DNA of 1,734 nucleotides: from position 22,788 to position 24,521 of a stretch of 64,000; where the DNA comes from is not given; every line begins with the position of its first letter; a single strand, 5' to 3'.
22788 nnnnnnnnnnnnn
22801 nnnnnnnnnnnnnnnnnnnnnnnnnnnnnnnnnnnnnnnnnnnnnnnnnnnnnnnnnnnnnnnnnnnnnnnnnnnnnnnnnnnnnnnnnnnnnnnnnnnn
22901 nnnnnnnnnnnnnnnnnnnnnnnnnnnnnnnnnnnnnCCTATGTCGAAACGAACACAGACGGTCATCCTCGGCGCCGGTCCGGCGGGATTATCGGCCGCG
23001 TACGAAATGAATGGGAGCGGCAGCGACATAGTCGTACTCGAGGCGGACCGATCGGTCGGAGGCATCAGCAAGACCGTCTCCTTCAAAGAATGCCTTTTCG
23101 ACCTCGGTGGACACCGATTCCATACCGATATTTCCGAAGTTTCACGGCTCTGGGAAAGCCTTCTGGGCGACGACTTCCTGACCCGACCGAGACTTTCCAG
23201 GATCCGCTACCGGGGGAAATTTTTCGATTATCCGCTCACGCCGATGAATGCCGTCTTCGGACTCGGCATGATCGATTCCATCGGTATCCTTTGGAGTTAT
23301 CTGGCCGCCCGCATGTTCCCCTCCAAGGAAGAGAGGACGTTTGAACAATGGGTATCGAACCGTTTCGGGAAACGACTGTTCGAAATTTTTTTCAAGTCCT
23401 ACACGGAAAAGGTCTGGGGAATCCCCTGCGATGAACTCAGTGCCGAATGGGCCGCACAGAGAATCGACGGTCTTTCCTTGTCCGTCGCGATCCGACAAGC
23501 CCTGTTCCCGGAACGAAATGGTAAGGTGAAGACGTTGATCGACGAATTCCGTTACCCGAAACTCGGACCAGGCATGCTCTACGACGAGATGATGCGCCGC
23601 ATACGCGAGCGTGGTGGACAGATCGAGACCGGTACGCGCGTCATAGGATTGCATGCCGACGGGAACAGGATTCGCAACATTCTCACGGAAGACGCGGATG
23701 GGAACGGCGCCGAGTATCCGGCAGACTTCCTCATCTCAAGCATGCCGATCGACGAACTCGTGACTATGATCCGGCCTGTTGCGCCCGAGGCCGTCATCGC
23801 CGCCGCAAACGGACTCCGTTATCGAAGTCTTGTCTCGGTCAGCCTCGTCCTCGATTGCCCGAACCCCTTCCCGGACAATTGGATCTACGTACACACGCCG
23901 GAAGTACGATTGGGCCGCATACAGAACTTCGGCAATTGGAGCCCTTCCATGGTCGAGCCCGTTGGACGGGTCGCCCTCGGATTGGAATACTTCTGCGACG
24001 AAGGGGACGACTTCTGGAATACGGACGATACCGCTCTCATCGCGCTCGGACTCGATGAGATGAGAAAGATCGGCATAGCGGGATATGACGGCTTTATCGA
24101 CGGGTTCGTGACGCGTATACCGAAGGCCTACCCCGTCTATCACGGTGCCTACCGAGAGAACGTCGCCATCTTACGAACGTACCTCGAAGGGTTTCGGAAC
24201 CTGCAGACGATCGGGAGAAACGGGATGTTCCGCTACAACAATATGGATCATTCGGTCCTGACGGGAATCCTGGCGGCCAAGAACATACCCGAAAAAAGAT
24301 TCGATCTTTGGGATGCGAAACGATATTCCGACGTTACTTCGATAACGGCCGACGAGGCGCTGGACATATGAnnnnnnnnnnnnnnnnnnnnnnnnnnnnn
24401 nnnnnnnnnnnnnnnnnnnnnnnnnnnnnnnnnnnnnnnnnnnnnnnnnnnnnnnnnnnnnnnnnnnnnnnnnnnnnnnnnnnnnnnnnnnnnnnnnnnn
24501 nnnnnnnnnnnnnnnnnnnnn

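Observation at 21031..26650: Glf-like mutase flanked by two GT-C-type membrane glycosyltransferases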

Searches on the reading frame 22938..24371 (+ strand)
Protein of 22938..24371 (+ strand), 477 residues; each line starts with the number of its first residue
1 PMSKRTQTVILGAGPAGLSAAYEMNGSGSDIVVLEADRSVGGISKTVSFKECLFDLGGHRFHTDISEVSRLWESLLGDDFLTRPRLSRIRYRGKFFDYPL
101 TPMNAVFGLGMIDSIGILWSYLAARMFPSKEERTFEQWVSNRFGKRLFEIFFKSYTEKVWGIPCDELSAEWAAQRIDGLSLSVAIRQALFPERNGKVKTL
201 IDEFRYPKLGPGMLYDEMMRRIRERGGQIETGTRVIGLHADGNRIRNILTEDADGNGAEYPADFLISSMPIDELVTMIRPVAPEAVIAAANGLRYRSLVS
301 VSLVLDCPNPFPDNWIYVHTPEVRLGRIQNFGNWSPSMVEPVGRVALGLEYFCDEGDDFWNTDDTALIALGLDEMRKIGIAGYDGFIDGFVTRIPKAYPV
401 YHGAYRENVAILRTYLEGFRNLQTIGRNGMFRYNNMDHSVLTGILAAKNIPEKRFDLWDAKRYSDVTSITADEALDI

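Call 3: search_protein_families(library=pfam, proteins=[window:22938-24371:+], max_evalue=0.1)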
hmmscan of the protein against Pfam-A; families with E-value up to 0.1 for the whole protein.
window:22938-24371:+ (477 aa): 12 families
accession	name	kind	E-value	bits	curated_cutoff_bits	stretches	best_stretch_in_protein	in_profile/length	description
PF01593.30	Amino_oxidase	-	5.6e-21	75.8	19.8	1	16-405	2-390/443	Flavin containing amine oxidoreductase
PF13450.12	NAD_binding_8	-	2.6e-12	47.3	21.9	1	10-74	1-67/68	NAD(P)-binding Rossmann-like domain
PF01266.30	DAO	-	2.3e-08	34.4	27.9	1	9-44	3-39/353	FAD dependent oxidoreductase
PF01494.25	FAD_binding_3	-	4.3e-07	29.9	22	1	5-39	1-35/349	FAD binding domain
PF12831.13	FAD_oxidored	-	2.5e-05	24.2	27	1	9-43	3-37/416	FAD dependent oxidoreductase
PF03486.20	HI0933_like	-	5.7e-05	23.1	50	1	7-41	2-36/244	HI0933-like protein Rossmann domain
PF01946.23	Thi4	-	8.8e-05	22.3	26.2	1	7-42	19-55/235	Thi4 family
PF00890.30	FAD_binding_2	-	0.00015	21.6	20.4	1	9-42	3-36/414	FAD binding domain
PF07992.20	Pyr_redox_2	-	0.00021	21.3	26.1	1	7-38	2-33/291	Pyridine nucleotide-disulphide oxidoreductase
PF13738.12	Pyr_redox_3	-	0.0012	18.6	30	1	9-40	1-33/305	Pyridine nucleotide-disulphide oxidoreductase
PF00070.33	Pyr_redox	-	0.0067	17.4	22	0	8-39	2-33/82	Pyridine nucleotide-disulphide oxidoreductase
PF03275.19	GLF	-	0.04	14.1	26.3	0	151-176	2-26/203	UDP-galactopyranose mutase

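Call 4: search_protein_families(library=ncbifam, proteins=[window:22938-24371:+], max_evalue=0.1)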
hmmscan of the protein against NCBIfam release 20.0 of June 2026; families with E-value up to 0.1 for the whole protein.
window:22938-24371:+ (477 aa): 78 families (the best 25 are shown)
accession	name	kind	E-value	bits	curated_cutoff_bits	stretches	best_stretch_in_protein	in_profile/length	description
NF005548.0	PRK07208.1-4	equivalog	2.2e-188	626.8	389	1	4-461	2-462/488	hypothetical protein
NF005545.0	PRK07208.1-1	equivalog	3.6e-156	520.5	451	1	2-461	4-474/504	hypothetical protein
NF005546.0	PRK07208.1-2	equivalog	2.3e-135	452.1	418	2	80-456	111-508/527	hypothetical protein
NF005547.0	PRK07208.1-3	equivalog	1.4e-106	357.1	380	1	4-459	3-450/465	hypothetical protein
NF005549.0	PRK07208.1-5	equivalog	5.8e-98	328.7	587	2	80-452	112-513/534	hypothetical protein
NF005560.0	PRK07233.1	equivalog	5.7e-28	97.9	252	1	8-452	3-430/435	hypothetical protein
NF008841.0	PRK11883.1-1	equivalog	8.5e-17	61.2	517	2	6-79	4-80/453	protoporphyrinogen oxidase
TIGR03467.1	HpnE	equivalog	1.1e-13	51.4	283.05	1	9-308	2-297/430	hydroxysqualene dehydroxylase HpnE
TIGR00031.1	UDP-GALP_mutase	equivalog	2.6e-08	33.2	303.75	1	8-171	4-171/378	UDP-galactopyranose mutase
TIGR02734.1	crtI_fam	subfamily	3.1e-08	32.8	238.1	1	9-73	2-65/504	phytoene desaturase family protein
TIGR00562.1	proto_IX_ox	equivalog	3.2e-08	32.6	97.85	1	5-176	2-181/470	protoporphyrinogen oxidase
TIGR02733.1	desat_CrtD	equivalog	2.2e-07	29.9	549.7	1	6-58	2-54/492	C-3',4' desaturase CrtD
NF009410.0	PRK12771.1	subfamily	3.2e-06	26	516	1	8-43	141-176/566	NAD(P)-binding protein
NF058655.1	CrtID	equivalog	5.7e-06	25.4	640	1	9-58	2-51/478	bifunctional phytoene desaturase/3,4-desaturase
TIGR03315.1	Se_ygfK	equivalog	2e-05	22.2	835.3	1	3-47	535-579/1012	putative selenate reductase subunit YgfK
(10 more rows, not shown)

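Call 5: search_solved_structures(query=window:22938-24371:+, max_evalue=0.01, show_alignments=2)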
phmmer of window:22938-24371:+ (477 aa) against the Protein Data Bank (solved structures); distinct sequences matched with E-value up to 0.01: 66 (the best 60 are shown).
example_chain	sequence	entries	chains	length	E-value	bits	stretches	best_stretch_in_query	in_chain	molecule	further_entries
4u8l_A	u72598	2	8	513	2.6e-21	79.1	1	8-337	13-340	UDP-galactopyranose mutase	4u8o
4u8k_A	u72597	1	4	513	3.7e-21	78.6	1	8-337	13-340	UDP-galactopyranose mutase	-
3ute_A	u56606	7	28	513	4.5e-21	78.3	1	8-337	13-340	UDP-galactopyranose mutase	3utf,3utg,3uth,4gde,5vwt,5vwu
4u8i_A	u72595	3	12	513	6.1e-21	77.9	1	8-337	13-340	UDP-galactopyranose mutase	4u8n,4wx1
3uka_A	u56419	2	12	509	7.3e-21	77.6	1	8-336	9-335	UDP-galactopyranose mutase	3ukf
3ukl_A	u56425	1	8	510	7.4e-21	77.6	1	8-336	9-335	UDP-galactopyranose mutase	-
3ukh_A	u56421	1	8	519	7.9e-21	77.5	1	8-336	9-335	UDP-galactopyranose mutase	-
3ukq_A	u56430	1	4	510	1.3e-20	76.8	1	8-241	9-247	UDP-galactopyranose mutase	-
3ukp_A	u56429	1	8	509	1.8e-20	76.4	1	8-223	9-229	UDP-galactopyranose mutase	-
4u8m_A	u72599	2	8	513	1.9e-20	76.3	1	8-222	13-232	UDP-galactopyranose mutase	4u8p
3ukk_A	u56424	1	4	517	2e-20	76.2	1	8-336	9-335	UDP-galactopyranose mutase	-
4u8j_A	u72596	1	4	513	6.9e-20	74.4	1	8-337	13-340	UDP-galactopyranose mutase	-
5hhf_A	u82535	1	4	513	1e-19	73.8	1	8-337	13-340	UDP-galactopyranose mutase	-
4dsg_A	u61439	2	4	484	1.5e-19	73.3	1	7-448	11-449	UDP-galactopyranose mutase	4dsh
3hdq_A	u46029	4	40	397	9.2e-09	37.7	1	4-173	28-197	UDP-galactopyranose mutase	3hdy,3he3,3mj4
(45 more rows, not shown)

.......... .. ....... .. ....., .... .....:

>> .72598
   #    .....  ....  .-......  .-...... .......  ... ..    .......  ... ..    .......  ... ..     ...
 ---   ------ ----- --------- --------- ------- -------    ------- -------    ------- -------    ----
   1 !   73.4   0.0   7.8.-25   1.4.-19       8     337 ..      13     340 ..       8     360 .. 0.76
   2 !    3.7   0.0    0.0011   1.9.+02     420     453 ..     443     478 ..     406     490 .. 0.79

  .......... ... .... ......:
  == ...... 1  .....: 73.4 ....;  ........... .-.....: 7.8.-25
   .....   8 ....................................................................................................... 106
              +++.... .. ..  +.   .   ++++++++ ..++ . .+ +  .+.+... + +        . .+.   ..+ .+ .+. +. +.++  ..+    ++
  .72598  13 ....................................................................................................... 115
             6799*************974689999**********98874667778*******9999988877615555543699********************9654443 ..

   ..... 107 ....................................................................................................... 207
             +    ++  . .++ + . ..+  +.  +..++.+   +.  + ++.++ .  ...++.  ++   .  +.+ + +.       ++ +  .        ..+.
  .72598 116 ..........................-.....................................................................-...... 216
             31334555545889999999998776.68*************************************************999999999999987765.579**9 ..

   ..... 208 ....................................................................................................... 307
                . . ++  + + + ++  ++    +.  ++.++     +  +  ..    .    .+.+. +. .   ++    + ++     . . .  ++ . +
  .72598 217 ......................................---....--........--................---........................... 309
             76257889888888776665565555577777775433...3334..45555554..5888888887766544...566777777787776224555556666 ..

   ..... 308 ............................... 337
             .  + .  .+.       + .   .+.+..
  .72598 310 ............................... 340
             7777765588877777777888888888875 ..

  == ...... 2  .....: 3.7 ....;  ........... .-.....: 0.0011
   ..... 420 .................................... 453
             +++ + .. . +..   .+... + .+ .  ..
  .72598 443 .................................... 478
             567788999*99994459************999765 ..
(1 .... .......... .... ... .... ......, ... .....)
